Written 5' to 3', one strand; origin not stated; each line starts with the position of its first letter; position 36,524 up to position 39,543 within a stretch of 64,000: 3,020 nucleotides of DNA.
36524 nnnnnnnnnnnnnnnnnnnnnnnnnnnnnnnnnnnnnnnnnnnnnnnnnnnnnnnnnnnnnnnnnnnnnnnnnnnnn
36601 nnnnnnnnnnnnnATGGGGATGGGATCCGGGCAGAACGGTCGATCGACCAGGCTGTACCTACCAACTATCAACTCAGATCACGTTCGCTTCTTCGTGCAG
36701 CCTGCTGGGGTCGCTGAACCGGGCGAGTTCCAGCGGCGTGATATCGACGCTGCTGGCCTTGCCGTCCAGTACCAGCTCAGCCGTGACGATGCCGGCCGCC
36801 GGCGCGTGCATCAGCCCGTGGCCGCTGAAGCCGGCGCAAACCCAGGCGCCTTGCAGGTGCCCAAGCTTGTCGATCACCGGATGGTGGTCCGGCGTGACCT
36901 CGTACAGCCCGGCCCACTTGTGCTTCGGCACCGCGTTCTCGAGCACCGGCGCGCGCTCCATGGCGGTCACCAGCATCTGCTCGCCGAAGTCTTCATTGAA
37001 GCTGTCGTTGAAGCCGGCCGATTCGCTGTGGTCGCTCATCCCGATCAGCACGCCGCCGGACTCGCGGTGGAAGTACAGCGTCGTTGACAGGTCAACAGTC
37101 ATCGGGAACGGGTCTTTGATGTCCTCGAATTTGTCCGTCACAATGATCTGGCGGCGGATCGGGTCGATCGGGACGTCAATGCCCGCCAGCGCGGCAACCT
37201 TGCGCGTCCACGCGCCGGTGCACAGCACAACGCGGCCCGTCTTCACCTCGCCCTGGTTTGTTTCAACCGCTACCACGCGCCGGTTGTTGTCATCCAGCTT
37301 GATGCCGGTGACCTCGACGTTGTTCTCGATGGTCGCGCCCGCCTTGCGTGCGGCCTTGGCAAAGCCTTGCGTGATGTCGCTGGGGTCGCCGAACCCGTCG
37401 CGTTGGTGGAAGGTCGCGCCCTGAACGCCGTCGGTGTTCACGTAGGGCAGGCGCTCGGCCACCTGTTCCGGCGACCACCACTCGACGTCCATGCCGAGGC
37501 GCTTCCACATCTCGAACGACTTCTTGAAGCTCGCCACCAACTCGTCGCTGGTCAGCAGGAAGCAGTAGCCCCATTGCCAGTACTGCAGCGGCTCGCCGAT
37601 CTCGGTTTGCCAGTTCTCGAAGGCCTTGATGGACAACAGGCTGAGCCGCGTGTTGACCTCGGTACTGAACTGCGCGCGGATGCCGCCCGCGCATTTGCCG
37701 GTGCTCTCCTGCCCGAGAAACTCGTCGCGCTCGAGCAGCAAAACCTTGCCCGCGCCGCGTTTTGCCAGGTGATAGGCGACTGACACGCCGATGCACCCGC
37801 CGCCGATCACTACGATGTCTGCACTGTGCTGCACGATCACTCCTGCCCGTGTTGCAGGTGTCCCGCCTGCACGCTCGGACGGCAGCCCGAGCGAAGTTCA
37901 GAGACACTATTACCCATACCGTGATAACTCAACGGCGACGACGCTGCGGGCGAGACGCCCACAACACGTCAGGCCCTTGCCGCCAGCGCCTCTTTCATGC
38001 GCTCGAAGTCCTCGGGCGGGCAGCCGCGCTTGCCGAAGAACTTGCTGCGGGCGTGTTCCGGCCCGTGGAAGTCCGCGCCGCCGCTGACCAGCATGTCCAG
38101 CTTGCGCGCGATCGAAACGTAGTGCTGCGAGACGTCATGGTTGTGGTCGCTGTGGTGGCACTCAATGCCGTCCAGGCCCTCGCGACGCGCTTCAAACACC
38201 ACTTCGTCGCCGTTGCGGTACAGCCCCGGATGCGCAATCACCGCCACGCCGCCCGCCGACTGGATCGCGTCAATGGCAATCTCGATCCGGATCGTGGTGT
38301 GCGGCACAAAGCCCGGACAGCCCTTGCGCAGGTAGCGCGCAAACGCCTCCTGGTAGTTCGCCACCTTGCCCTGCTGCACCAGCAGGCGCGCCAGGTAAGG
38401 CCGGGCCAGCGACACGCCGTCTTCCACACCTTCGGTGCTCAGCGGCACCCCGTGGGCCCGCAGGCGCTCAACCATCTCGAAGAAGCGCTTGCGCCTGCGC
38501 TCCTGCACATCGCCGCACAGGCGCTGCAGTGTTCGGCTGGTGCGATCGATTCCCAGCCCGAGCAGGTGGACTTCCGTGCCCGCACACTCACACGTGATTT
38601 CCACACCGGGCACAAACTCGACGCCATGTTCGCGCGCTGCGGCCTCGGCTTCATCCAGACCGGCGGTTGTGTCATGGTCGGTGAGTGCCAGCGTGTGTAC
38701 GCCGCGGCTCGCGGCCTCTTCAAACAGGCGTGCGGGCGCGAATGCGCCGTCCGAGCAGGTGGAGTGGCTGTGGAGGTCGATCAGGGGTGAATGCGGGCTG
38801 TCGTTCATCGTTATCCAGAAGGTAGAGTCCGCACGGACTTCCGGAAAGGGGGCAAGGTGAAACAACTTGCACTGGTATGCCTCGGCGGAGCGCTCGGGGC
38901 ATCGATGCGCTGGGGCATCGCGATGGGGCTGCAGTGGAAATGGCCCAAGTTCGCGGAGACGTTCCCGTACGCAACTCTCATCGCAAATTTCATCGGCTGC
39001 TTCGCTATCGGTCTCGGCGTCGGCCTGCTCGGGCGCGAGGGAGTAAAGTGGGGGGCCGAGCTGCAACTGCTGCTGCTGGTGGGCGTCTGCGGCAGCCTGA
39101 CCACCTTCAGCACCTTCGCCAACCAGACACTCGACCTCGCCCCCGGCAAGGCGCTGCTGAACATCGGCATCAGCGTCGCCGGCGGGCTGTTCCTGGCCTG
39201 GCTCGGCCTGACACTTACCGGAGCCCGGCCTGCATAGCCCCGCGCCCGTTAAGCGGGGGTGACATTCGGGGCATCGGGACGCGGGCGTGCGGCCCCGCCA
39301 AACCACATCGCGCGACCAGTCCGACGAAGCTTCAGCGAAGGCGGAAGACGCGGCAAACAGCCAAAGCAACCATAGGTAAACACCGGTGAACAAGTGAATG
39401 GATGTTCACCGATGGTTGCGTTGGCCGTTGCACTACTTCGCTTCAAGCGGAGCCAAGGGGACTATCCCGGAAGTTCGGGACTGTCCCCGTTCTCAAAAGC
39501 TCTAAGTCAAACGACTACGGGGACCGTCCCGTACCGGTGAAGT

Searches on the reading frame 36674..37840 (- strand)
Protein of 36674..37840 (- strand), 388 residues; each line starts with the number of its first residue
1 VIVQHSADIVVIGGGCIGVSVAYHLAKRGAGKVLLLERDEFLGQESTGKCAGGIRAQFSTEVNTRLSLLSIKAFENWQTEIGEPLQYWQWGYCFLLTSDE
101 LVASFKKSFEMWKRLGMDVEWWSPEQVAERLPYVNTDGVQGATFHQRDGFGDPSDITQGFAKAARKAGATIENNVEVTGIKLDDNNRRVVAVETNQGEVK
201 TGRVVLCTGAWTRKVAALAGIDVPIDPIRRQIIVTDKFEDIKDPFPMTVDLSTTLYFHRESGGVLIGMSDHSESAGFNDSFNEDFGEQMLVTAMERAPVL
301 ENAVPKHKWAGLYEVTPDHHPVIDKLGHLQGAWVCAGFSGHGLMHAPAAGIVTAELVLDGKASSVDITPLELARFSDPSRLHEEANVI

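Call 52: search_protein_families(library=ncbifam, proteins=[window:36674-37840:-], max_evalue=0.00001)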
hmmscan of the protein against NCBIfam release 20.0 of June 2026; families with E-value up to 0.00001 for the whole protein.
window:36674-37840:- (388 aa): 25 families
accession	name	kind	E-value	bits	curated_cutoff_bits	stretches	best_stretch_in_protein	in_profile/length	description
TIGR01373.1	soxB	subfamily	1.2e-45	156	529.45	1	6-376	30-400/407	sarcosine oxidase subunit beta family protein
TIGR02352.1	thiamin_ThiO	equivalog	4e-42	144.6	250.8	1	9-360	1-350/351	glycine oxidase ThiO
NF008425.0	PRK11259.1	equivalog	1.7e-40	139.1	257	1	5-376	3-376/377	N-methyl-L-tryptophan oxidase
TIGR01377.1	soxA_mon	subfamily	1.2e-35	123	479.65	1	8-379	2-379/381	amino oxidase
NF001933.0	PRK00711.1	subfamily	2.5e-27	96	383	1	63-380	108-421/429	D-amino acid dehydrogenase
NF050086.1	pipecolate_AmaA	exception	7.3e-20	71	600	1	4-213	23-238/425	L-pipecolate oxidase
NF033460.1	glycerol3P_ox_II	equivalog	4.8e-18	65.5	460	1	7-222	2-218/361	type 2 glycerol-3-phosphate oxidase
TIGR03364.1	HpnW_proposed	hypoth_equivalog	1.1e-17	64.2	285.1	1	8-216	2-201/365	TIGR03364 family FAD-dependent oxidoreductase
NF002480.1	PRK01747.1-1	equivalog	1.1e-17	63.7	540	1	6-329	248-568/645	bifunctional tRNA (5-methylaminomethyl-2-thiouridine)(34)-methyltransferase MnmC2/FAD-dependent 5-carboxymethylaminomethyl-2-thiouridine(34)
NF008726.1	PRK11728.1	equivalog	1.3e-17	63.7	299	1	8-223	2-213/389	L-2-hydroxyglutarate oxidase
TIGR03197.1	MnmC_Cterm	equivalog_domain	2.3e-16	59.9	174.2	1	8-237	1-226/400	FAD-dependent 5-carboxymethylaminomethyl-2-thiouridine(34) oxidoreductase MnmC1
NF009074.0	PRK12409.1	equivalog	5e-16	58.8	494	1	94-338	138-384/410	D-amino acid dehydrogenase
TIGR03377.1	glycerol3P_GlpA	equivalog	7.1e-14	51.2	552.8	1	8-236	1-228/530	anaerobic glycerol-3-phosphate dehydrogenase subunit GlpA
TIGR02032.1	GG-red-SF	subfamily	9.9e-11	41.9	158.8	1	8-65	2-55/297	geranylgeranyl reductase family protein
NF008313.0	PRK11101.1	equivalog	8.2e-10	37.9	425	1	4-236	6-237/548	anaerobic glycerol-3-phosphate dehydrogenase subunit A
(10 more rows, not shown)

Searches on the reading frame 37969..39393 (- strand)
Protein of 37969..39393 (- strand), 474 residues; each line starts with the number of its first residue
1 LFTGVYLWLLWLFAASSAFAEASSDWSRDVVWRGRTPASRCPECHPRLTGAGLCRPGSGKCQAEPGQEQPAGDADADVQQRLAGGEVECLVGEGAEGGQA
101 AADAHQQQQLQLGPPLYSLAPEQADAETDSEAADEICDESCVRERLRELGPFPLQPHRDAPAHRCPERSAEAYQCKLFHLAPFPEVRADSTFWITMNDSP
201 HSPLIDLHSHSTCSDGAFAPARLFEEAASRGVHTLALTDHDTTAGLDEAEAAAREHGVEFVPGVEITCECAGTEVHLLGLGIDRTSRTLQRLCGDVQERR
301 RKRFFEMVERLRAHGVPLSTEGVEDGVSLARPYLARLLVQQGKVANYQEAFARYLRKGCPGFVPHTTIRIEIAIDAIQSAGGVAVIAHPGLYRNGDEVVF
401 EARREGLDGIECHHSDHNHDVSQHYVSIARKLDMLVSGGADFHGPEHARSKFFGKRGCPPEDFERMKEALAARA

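Call 52: search_protein_families(library=ncbifam, proteins=[window:37969-39393:-], max_evalue=0.00001)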
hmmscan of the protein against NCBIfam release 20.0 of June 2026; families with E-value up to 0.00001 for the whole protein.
window:37969-39393:- (474 aa): 6 families
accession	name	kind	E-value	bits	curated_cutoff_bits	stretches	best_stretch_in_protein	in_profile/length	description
NF041577.1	nside_bi_sphtase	equivalog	1.5e-64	217.9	400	1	205-450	4-257/276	3',5'-nucleoside bisphosphate phosphatase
NF047791.1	RNaseRnm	equivalog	7e-55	186.2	375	1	204-445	2-252/275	RNase RNM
NF041661.1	Cycl_ph_dihydrol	equivalog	1.4e-32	113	500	1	206-444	1-245/259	phosphoribosyl 1,2-cyclic phosphate 1,2-diphosphodiesterase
NF038032.1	CehA_McbA_metalo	domain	5.1e-17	62.3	80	1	205-287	5-84/315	CehA/McbA family metallohydrolase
NF004981.0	PRK06361.1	equivalog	7.8e-09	35.2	117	1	205-267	2-72/217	histidinol phosphate phosphatase domain-containing protein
NF004225.0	PRK05672.1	subfamily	2.2e-08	32.7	939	1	206-302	8-105/1047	error-prone DNA polymerase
